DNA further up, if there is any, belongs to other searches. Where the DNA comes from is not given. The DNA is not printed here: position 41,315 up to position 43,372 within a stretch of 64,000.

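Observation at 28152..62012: About 34-kb surface-glycan super-locus with at least 10 glycosyltransferases and accessory modification enzymes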

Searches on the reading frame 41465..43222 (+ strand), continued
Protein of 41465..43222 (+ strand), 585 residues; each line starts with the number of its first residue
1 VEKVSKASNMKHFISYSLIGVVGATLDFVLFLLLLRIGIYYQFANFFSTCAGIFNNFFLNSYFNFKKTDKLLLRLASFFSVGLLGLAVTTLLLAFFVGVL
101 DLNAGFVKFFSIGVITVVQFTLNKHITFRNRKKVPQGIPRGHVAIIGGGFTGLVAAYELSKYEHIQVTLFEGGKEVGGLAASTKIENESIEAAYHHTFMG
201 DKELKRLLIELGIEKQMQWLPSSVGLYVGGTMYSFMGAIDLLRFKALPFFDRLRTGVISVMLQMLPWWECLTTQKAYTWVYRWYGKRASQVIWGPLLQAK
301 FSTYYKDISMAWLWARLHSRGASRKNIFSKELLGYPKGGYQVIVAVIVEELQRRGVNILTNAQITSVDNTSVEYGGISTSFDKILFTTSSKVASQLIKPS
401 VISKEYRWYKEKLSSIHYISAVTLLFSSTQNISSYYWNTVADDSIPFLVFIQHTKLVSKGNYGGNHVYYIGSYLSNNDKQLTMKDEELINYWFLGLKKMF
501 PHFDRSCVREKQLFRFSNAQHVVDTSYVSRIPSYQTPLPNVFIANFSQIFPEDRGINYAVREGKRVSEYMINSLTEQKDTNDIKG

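Call 15: find_homologous_proteins(query=window:41465-43222:+, max_evalue=1e-10)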
Query window:41465-43222:+ (585 aa): 384 proteins with E <= 1e-10 among 8000 candidates; the best 120 are listed.
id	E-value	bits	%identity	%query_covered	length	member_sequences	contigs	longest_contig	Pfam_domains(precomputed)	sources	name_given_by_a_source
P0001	0.0e+0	1322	100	100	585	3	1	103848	PF01266.31,PF01593.31,PF13450.13,PF07992.21,PF00070.34,PF04138.21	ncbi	-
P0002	2.1e-211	721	56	97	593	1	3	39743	PF01946.24,PF01266.31,PF01593.31,PF13450.13,PF07992.21,PF00070.34,PF03486.21,PF04138.21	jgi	jgi:protoporphyrinogen oxidase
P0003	3.7e-127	443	47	73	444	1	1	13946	PF01266.31,PF01593.31,PF13450.13,PF00890.31,PF07992.21,PF00070.34,PF03486.21,PF12831.14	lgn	-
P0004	2.4e-125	437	38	97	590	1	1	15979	PF01266.31,PF01593.31,PF13450.13,PF00890.31,PF07992.21,PF03486.21,PF04138.21,PF12831.14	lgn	-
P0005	5.6e-125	436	46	73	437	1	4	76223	PF01266.31,PF01593.31,PF13450.13,PF00890.31,PF07992.21,PF00070.34,PF03486.21,PF12831.14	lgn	-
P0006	5.8e-125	436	48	73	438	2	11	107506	PF01266.31,PF01593.31,PF13450.13,PF00890.31,PF07992.21,PF00070.34,PF03486.21,PF12831.14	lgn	-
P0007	1.6e-124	434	47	73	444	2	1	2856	PF01266.31,PF01593.31,PF13450.13,PF07992.21,PF00070.34,PF03486.21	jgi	-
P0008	1.8e-124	434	47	74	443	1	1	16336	PF01266.31,PF01593.31,PF13450.13,PF07992.21,PF00070.34,PF12831.14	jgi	jgi:protoporphyrinogen oxidase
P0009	3.4e-124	433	48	73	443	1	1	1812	PF01266.31,PF01593.31,PF13450.13,PF00890.31,PF07992.21,PF00070.34,PF03486.21,PF12831.14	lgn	-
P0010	6.1e-124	433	48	73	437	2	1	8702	PF01266.31,PF01593.31,PF13450.13,PF07992.21,PF00070.34,PF03486.21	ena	-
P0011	1.2e-123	432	46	72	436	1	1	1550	PF01266.31,PF01593.31,PF13450.13,PF07992.21,PF00070.34,PF03486.21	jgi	jgi:protoporphyrinogen oxidase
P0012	1.4e-123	431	46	75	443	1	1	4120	PF01266.31,PF01593.31,PF13450.13,PF07992.21,PF00070.34,PF03486.21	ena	-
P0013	1.5e-123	431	47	74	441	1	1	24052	PF01266.31,PF01593.31,PF13450.13,PF07992.21,PF00070.34,PF03486.21,PF12831.14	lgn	-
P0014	2.4e-123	431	46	75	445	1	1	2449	PF01946.24,PF01266.31,PF01593.31,PF13450.13,PF07992.21,PF00070.34,PF13738.13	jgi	jgi:protoporphyrinogen oxidase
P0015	3.5e-123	430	45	74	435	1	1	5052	PF01946.24,PF01266.31,PF01593.31,PF13450.13,PF00890.31,PF07992.21,PF00070.34,PF03486.21,PF12831.14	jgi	jgi:protoporphyrinogen oxidase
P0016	5.7e-123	429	47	73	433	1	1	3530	PF01266.31,PF01593.31,PF13450.13,PF00890.31,PF07992.21,PF00070.34,PF03486.21,PF12831.14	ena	-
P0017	8.7e-123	429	46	74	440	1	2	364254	PF01946.24,PF01266.31,PF01593.31,PF13450.13,PF00890.31,PF07992.21,PF00070.34,PF12831.14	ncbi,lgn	-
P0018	3.3e-122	427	47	73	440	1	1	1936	PF01266.31,PF01593.31,PF13450.13,PF00890.31,PF07992.21,PF00070.34,PF03486.21,PF12831.14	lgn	-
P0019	3.5e-122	427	47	74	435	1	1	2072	PF01266.31,PF01593.31,PF13450.13,PF00890.31,PF07992.21,PF00070.34,PF03486.21,PF05834.19,PF01494.26,PF12831.14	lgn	-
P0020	3.7e-122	427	46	75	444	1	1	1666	PF01266.31,PF01593.31,PF13450.13,PF07992.21,PF00070.34,PF12831.14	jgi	jgi:protoporphyrinogen oxidase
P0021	6.5e-122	426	47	73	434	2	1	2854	PF01266.31,PF01593.31,PF13450.13,PF07992.21,PF00070.34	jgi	-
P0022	7.5e-122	426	46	74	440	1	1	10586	PF01946.24,PF01266.31,PF01593.31,PF13450.13,PF00890.31,PF07992.21,PF03486.21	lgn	-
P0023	1.3e-121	425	48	74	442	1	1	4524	PF01266.31,PF01593.31,PF13450.13,PF07992.21,PF00070.34,PF03486.21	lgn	-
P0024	1.3e-121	425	45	74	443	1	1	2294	PF01266.31,PF01593.31,PF13450.13,PF00890.31,PF07992.21,PF00070.34,PF03486.21,PF12831.14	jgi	jgi:protoporphyrinogen oxidase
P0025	1.5e-121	425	44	73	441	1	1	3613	PF01266.31,PF01593.31,PF13450.13,PF07992.21,PF00070.34,PF03486.21,PF12831.14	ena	-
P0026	1.5e-121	425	47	73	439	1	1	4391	PF01266.31,PF01593.31,PF13450.13,PF00890.31,PF07992.21,PF00070.34,PF03486.21,PF12831.14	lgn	-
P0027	1.7e-121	425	46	73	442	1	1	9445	PF01266.31,PF01593.31,PF13450.13,PF07992.21,PF00070.34,PF12831.14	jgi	jgi:protoporphyrinogen oxidase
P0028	1.7e-121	424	48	74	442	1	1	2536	PF01266.31,PF01593.31,PF13450.13,PF00890.31,PF07992.21,PF00070.34,PF03486.21,PF12831.14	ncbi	-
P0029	1.8e-121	424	46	73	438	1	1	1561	PF01266.31,PF01593.31,PF13450.13,PF00890.31,PF07992.21,PF00070.34,PF03486.21,PF12831.14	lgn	-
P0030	2.9e-121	424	46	74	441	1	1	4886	PF01266.31,PF01593.31,PF13450.13,PF07992.21,PF00070.34,PF03486.21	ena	-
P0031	4.9e-121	423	46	74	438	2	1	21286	PF01946.24,PF01266.31,PF01593.31,PF13450.13,PF00890.31,PF07992.21,PF00070.34,PF03486.21,PF12831.14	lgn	-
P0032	1.6e-120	421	45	75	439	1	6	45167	PF01266.31,PF01593.31,PF13450.13,PF00890.31,PF07992.21,PF00070.34,PF03486.21,PF01134.29,PF12831.14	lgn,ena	-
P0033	2.2e-120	421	45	75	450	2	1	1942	PF01266.31,PF01593.31,PF13450.13,PF07992.21,PF00070.34,PF03486.21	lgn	-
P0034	2.6e-120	421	45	74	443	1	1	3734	PF01266.31,PF01593.31,PF13450.13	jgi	jgi:protoporphyrinogen oxidase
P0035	3.6e-120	420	45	74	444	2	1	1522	PF01266.31,PF01593.31,PF13450.13,PF00890.31,PF07992.21,PF00070.34,PF03486.21,PF12831.14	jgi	jgi:protoporphyrinogen oxidase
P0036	4.4e-120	420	47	75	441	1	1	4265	PF01266.31,PF01593.31,PF13450.13,PF00890.31,PF07992.21,PF00070.34,PF03486.21,PF12831.14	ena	-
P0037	5.7e-120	419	47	73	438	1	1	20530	PF01266.31,PF01593.31,PF13450.13,PF00890.31,PF07992.21,PF00070.34,PF03486.21,PF12831.14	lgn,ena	-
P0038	6.0e-120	419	46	73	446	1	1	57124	PF01266.31,PF01593.31,PF13450.13,PF07992.21,PF00070.34,PF03486.21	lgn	-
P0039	8.1e-120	419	44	74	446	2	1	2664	PF01266.31,PF01593.31,PF13450.13,PF07992.21,PF00070.34,PF03486.21,PF12831.14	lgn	-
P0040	8.6e-120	419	45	74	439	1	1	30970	PF01266.31,PF01593.31,PF13450.13,PF07992.21,PF00070.34,PF12831.14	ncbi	-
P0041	1.2e-119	418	45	75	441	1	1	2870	PF01266.31,PF01593.31,PF13450.13,PF00890.31,PF07992.21,PF00070.34,PF03486.21,PF12831.14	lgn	-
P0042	1.6e-119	418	45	74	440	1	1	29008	PF01266.31,PF01593.31,PF13450.13,PF07992.21,PF00070.34,PF03486.21,PF12831.14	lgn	-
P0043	2.0e-119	418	45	74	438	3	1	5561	PF01266.31,PF01593.31,PF13450.13,PF07992.21,PF00070.34,PF03486.21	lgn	-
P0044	2.1e-119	418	47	73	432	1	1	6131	PF01946.24,PF01266.31,PF01593.31,PF13450.13,PF07992.21,PF00070.34,PF03486.21,PF12831.14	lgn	-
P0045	2.5e-119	417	44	74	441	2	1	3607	PF01266.31,PF01593.31,PF13450.13,PF07992.21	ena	-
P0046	2.9e-119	417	46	74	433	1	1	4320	PF01266.31,PF01593.31,PF13450.13,PF00890.31,PF07992.21,PF00070.34,PF03486.21,PF12831.14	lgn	-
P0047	3.3e-119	417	44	78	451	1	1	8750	PF01266.31,PF01593.31,PF13450.13,PF00890.31,PF07992.21,PF00070.34,PF03486.21,PF12831.14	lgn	-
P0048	4.0e-119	417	47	73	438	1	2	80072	PF01266.31,PF01593.31,PF13450.13,PF00890.31,PF07992.21,PF00070.34,PF03486.21,PF12831.14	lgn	-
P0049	4.6e-119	416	44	74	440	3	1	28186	PF01266.31,PF01593.31,PF13450.13,PF00890.31,PF07992.21,PF00070.34,PF03486.21,PF12831.14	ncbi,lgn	-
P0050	9.0e-119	415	45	74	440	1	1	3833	PF01266.31,PF01593.31,PF13450.13,PF07992.21,PF00070.34,PF03486.21,PF12831.14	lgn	-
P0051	9.3e-119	415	45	74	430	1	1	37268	PF01266.31,PF01593.31,PF13450.13,PF00890.31,PF07992.21,PF00070.34,PF13738.13,PF03486.21,PF03721.21,PF12831.14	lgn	-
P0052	1.0e-118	415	45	73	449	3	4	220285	PF01946.24,PF01266.31,PF01593.31,PF13450.13,PF07992.21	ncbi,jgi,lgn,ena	-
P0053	1.4e-118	415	46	74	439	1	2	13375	PF01266.31,PF01593.31,PF13450.13,PF00890.31,PF07992.21,PF00070.34,PF03486.21,PF12831.14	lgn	-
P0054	1.4e-118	415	45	75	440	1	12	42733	PF01266.31,PF01593.31,PF13450.13,PF00890.31,PF07992.21,PF00070.34,PF03486.21,PF12831.14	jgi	jgi:protoporphyrinogen oxidase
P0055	1.4e-118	415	45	72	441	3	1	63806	PF01266.31,PF01593.31,PF13450.13,PF00890.31,PF07992.21,PF00070.34,PF03486.21,PF12831.14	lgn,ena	-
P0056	1.6e-118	415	44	75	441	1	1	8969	PF01266.31,PF01593.31,PF13450.13,PF00890.31,PF07992.21,PF00070.34,PF03486.21,PF12831.14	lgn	-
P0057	1.7e-118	415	45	74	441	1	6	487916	PF01266.31,PF01593.31,PF13450.13,PF07992.21,PF00070.34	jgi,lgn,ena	jgi:protoporphyrinogen oxidase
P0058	2.1e-118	414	46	73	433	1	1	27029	PF01946.24,PF01266.31,PF01593.31,PF13450.13,PF00890.31,PF07992.21,PF00070.34,PF03486.21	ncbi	-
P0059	2.4e-118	414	45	75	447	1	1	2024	PF01266.31,PF01593.31,PF13450.13,PF07992.21,PF00070.34,PF03486.21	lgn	-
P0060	3.5e-118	414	44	74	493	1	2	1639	PF01266.31,PF01593.31,PF13450.13,PF07992.21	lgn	-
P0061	4.1e-118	413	45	73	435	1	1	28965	PF01266.31,PF01593.31,PF13450.13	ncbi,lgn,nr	ncbi:MAG: NAD(P)/FAD-dependent oxidoreductase [Candidatus Dojkabacteria bacterium]|nr:NAD(P)/FAD-dep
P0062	5.6e-118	413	47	73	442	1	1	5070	PF01266.31,PF01593.31,PF13450.13,PF00890.31,PF07992.21,PF00070.34,PF03486.21,PF12831.14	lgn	-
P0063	6.0e-118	413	45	75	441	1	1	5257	PF01266.31,PF01593.31,PF13450.13,PF00890.31,PF07992.21,PF00070.34,PF03486.21,PF12831.14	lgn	-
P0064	6.0e-118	413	46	73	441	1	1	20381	PF01266.31,PF01593.31,PF13450.13,PF00890.31,PF07992.21,PF00070.34,PF03486.21,PF12831.14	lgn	-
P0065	6.5e-118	413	44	73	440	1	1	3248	PF01266.31,PF01593.31,PF13450.13,PF00890.31,PF07992.21,PF00070.34,PF03486.21,PF12831.14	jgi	jgi:protoporphyrinogen oxidase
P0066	6.7e-118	413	47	74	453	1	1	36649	PF01266.31,PF01593.31,PF13450.13,PF07992.21,PF00070.34,PF03486.21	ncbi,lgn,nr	ncbi:MAG: NAD(P)/FAD-dependent oxidoreductase [bacterium]|nr:NAD(P)/FAD-dependent oxidoreductase [ba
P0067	1.0e-117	412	43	75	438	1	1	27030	PF01266.31,PF01593.31,PF13450.13,PF00890.31,PF07992.21,PF00070.34,PF03486.21,PF12831.14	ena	-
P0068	1.2e-117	412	45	74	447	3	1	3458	PF01946.24,PF01266.31,PF01593.31,PF13450.13,PF00890.31,PF07992.21,PF00070.34,PF03486.21,PF12831.14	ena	-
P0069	1.4e-117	412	45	74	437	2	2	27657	PF01266.31,PF01593.31,PF13450.13,PF07992.21,PF00070.34,PF03486.21,PF12831.14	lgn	-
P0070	1.8e-117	411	44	76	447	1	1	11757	PF01946.24,PF01266.31,PF01593.31,PF13450.13,PF07992.21,PF00070.34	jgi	-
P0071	1.9e-117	411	45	73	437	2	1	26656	PF01946.24,PF01266.31,PF01593.31,PF13450.13,PF07992.21,PF00070.34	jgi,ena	-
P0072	2.2e-117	411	45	74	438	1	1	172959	PF01266.31,PF01593.31,PF13450.13,PF00890.31,PF07992.21,PF00070.34,PF03486.21,PF12831.14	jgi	jgi:protoporphyrinogen oxidase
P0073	2.5e-117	411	43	74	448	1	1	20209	PF01946.24,PF01266.31,PF01593.31,PF13450.13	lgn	-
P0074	3.1e-117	410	44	74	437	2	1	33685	PF01266.31,PF01593.31,PF13450.13,PF07992.21,PF00070.34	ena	-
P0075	3.3e-117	410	45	73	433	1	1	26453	PF01266.31,PF01593.31,PF13450.13,PF00890.31,PF07992.21,PF00070.34,PF03486.21,PF01134.29,PF01494.26,PF12831.14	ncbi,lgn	ncbi:MAG TPA: NAD(P)/FAD-dependent oxidoreductase [Candidatus Saccharimonadales bacterium]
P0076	3.5e-117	410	44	74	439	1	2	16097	PF01946.24,PF01266.31,PF01593.31,PF13450.13,PF07992.21,PF00070.34,PF12831.14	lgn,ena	-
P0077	4.8e-117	410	46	73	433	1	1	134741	PF01946.24,PF01266.31,PF01593.31,PF13450.13,PF00890.31,PF07992.21,PF00070.34,PF03486.21,PF12831.14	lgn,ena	-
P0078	4.9e-117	410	44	73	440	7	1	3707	PF01266.31,PF01593.31,PF13450.13,PF07992.21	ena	-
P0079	5.4e-117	410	44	73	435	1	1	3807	PF01266.31,PF01593.31,PF13450.13,PF07992.21,PF00070.34,PF03486.21,PF12831.14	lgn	-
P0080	5.5e-117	410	45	73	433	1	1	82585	PF01266.31,PF01593.31,PF13450.13,PF00890.31,PF07992.21,PF00070.34,PF03486.21,PF12831.14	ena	-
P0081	6.1e-117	409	46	74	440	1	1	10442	PF01266.31,PF01593.31,PF13450.13,PF00890.31,PF07992.21,PF00070.34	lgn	-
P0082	8.2e-117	409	44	73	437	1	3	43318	PF01266.31,PF01593.31,PF13450.13,PF07992.21,PF00070.34,PF03486.21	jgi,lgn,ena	-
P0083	8.5e-117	409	44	74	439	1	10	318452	PF01266.31,PF01593.31,PF13450.13,PF07992.21,PF00070.34,PF03486.21,PF12831.14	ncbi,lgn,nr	ncbi:NAD(P)/FAD-dependent oxidoreductase [Candidatus Uhrbacteria bacterium]|nr:NAD(P)/FAD-dependent 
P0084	9.7e-117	409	44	75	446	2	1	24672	PF01946.24,PF01266.31,PF01593.31,PF13450.13,PF00890.31,PF07992.21,PF00070.34,PF03486.21,PF12831.14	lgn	-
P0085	1.1e-116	409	45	73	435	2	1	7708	PF01266.31,PF01593.31,PF13450.13,PF00890.31,PF07992.21,PF00070.34,PF03486.21,PF12831.14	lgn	-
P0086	1.3e-116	408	44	74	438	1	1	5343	PF01266.31,PF01593.31,PF13450.13,PF07992.21,PF00070.34,PF03486.21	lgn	-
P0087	1.9e-116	408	44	75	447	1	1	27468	PF01266.31,PF01593.31,PF13450.13,PF07992.21,PF00070.34,PF03486.21,PF12831.14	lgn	-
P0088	2.2e-116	408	45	73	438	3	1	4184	PF01266.31,PF01593.31,PF13450.13,PF00890.31,PF07992.21,PF00070.34,PF03486.21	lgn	-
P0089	2.6e-116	407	44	74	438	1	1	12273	PF01266.31,PF01593.31,PF13450.13,PF00890.31,PF07992.21,PF00070.34,PF03486.21,PF12831.14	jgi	-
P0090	3.3e-116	407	45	73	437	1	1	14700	PF01266.31,PF01593.31,PF13450.13,PF00890.31,PF07992.21,PF00070.34,PF03486.21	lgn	-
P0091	4.4e-116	407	46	73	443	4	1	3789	PF01266.31,PF01593.31,PF13450.13,PF07992.21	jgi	-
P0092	4.5e-116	407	46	72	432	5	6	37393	PF01266.31,PF01593.31,PF13450.13,PF00890.31,PF07992.21,PF00070.34,PF03486.21,PF12831.14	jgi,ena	-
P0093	5.4e-116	406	44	73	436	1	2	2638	PF01266.31,PF01593.31,PF13450.13,PF07992.21,PF00070.34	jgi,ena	-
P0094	6.5e-116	406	45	73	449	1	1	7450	PF01266.31,PF01593.31,PF13450.13,PF00890.31,PF07992.21,PF00070.34,PF03486.21,PF12831.14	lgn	-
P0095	7.1e-116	406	45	73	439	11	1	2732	PF01266.31,PF01593.31,PF13450.13,PF07992.21,PF00070.34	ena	-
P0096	7.9e-116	406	44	74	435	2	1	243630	PF01266.31,PF01593.31,PF13450.13,PF07992.21,PF00070.34,PF12831.14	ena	-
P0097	1.1e-115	405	44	75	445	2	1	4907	PF01266.31,PF01593.31,PF13450.13,PF07992.21,PF00070.34,PF12831.14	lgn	-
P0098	1.4e-115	405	45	75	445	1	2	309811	PF01266.31,PF01593.31,PF13450.13,PF00890.31,PF07992.21,PF00070.34,PF03486.21,PF12831.14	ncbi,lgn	-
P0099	1.5e-115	405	45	73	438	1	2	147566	PF01266.31,PF01593.31,PF13450.13,PF00890.31,PF07992.21,PF00070.34,PF03486.21,PF12831.14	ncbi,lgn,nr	ncbi:NAD(P)/FAD-dependent oxidoreductase [Candidatus Saccharibacteria bacterium]|nr:MAG: NAD(P)/FAD-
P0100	1.6e-115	405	44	74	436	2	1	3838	PF01266.31,PF01593.31,PF13450.13,PF00890.31,PF00070.34,PF03486.21,PF03721.21,PF12831.14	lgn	-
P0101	1.6e-115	405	44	74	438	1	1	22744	PF01266.31,PF01593.31,PF13450.13,PF00890.31,PF00070.34,PF03486.21,PF12831.14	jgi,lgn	jgi:protoporphyrinogen oxidase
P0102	1.6e-115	405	44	74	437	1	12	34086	PF01266.31,PF01593.31,PF13450.13,PF00890.31,PF07992.21,PF00070.34,PF03486.21,PF12831.14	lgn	-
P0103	1.8e-115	405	45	74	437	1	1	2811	PF01266.31,PF01593.31,PF13450.13,PF00890.31,PF07992.21,PF00070.34,PF03486.21,PF12831.14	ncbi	-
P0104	1.8e-115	405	44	74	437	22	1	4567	PF01266.31,PF01593.31,PF13450.13,PF07992.21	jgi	-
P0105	2.7e-115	404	43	74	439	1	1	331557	PF01946.24,PF01266.31,PF01593.31,PF13450.13,PF00890.31,PF07992.21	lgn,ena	-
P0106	3.6e-115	404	44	73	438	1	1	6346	PF01266.31,PF01593.31,PF13450.13,PF00890.31,PF07992.21,PF00070.34,PF03486.21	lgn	-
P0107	3.9e-115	404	45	72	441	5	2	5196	PF01266.31,PF01593.31,PF13450.13,PF00890.31,PF07992.21,PF00070.34,PF03486.21,PF12831.14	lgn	-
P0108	4.5e-115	403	44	76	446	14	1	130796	PF01946.24,PF01266.31,PF01593.31,PF13450.13,PF00890.31,PF07992.21,PF00070.34,PF03486.21,PF12831.14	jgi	jgi:protoporphyrinogen oxidase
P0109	5.0e-115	403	43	74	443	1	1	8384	PF01266.31,PF01593.31,PF13450.13,PF07992.21,PF00070.34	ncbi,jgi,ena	jgi:protoporphyrinogen oxidase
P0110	5.4e-115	403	45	73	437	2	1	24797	PF01946.24,PF01266.31,PF01593.31,PF13450.13,PF07992.21,PF12831.14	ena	-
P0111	5.6e-115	403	45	74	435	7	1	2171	PF01266.31,PF01593.31,PF13450.13,PF00890.31,PF07992.21,PF00070.34,PF03486.21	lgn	-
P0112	5.9e-115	403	44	74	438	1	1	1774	PF01266.31,PF01593.31,PF13450.13,PF00890.31,PF07992.21,PF00070.34,PF03486.21,PF12831.14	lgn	-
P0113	6.8e-115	403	44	75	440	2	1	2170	PF01266.31,PF01593.31,PF13450.13,PF07992.21,PF00070.34,PF03486.21,PF12831.14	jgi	jgi:protoporphyrinogen oxidase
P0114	7.6e-115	403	45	71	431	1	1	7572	PF01946.24,PF01266.31,PF01593.31,PF13450.13,PF07992.21,PF00070.34,PF03486.21,PF12831.14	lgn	-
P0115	8.0e-115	402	44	74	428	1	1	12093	PF01266.31,PF01593.31,PF13450.13,PF07992.21,PF00070.34,PF03486.21,PF12831.14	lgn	-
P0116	1.1e-114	402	43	73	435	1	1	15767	PF01266.31,PF01593.31,PF13450.13,PF00890.31,PF07992.21,PF00070.34,PF03486.21,PF01494.26,PF12831.14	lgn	-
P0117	1.8e-114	401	44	75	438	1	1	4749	PF01266.31,PF01593.31,PF13450.13,PF07992.21,PF00070.34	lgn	-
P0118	1.9e-114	401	44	73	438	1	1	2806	PF01266.31,PF01593.31,PF13450.13,PF07992.21,PF12831.14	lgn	-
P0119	2.4e-114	401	44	73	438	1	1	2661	PF01266.31,PF01593.31,PF13450.13,PF00890.31,PF07992.21,PF00070.34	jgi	-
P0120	3.0e-114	401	44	73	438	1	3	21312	PF01266.31,PF01593.31,PF13450.13,PF07992.21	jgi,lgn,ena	jgi:protoporphyrinogen oxidase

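Call 16: find_encoding_contigs(protein=P0002, flank=10000, max_places=2)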
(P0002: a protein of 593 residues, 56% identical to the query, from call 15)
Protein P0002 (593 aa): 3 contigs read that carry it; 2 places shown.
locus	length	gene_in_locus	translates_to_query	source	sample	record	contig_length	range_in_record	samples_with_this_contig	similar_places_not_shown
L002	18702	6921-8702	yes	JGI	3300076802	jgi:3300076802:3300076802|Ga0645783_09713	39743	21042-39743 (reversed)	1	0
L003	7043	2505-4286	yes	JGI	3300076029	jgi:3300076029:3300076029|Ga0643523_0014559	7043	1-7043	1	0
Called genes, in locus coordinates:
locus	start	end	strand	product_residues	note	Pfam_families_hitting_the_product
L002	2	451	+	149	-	?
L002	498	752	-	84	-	-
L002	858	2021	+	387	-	PF13579:Glyco_trans_4_4 (weak), PF13439:Glyco_transf_4, PF20706:GT4-conflict, PF00534:Glycos_transf_1, PF13692:Glyco_trans_1_4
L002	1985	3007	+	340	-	PF01933:CofD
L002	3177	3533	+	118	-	PF05635:23S_rRNA_IVP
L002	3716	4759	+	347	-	PF00534:Glycos_transf_1, PF13692:Glyco_trans_1_4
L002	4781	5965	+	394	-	PF00534:Glycos_transf_1, PF13692:Glyco_trans_1_4, PF20706:GT4-conflict (weak)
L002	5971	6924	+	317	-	PF00535:Glycos_transf_2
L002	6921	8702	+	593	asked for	PF04138:GtrA_DPMS_TM, PF07992:Pyr_redox_2 (weak), PF00070:Pyr_redox (faint), PF01266:DAO, PF01946:Thi4 (weak), PF03486:HI0933_like (faint), PF13450:NAD_binding_8, PF01593:Amino_oxidase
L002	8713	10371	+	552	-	-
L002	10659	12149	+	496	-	PF01593:Amino_oxidase, PF12831:FAD_oxidored (faint), PF13450:NAD_binding_8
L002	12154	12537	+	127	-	PF04138:GtrA_DPMS_TM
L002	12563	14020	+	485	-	PF13231:PMT_2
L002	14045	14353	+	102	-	-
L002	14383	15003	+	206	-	PF13489:Methyltransf_23 (weak), PF08241:Methyltransf_11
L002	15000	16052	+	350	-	PF00534:Glycos_transf_1, PF13692:Glyco_trans_1_4, PF13524:Glyco_trans_1_2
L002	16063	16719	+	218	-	PF08241:Methyltransf_11, PF13649:Methyltransf_25 (weak)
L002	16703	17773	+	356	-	PF03016:Exostosin_GT47, PF24785:RXYLT1_C (weak)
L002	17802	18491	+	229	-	PF05050:Methyltransf_21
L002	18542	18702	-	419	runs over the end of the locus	PF01943:Polysacc_synt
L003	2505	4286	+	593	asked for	PF04138:GtrA_DPMS_TM, PF07992:Pyr_redox_2 (weak), PF00070:Pyr_redox (faint), PF01266:DAO, PF01946:Thi4 (weak), PF03486:HI0933_like (faint), PF13450:NAD_binding_8, PF01593:Amino_oxidase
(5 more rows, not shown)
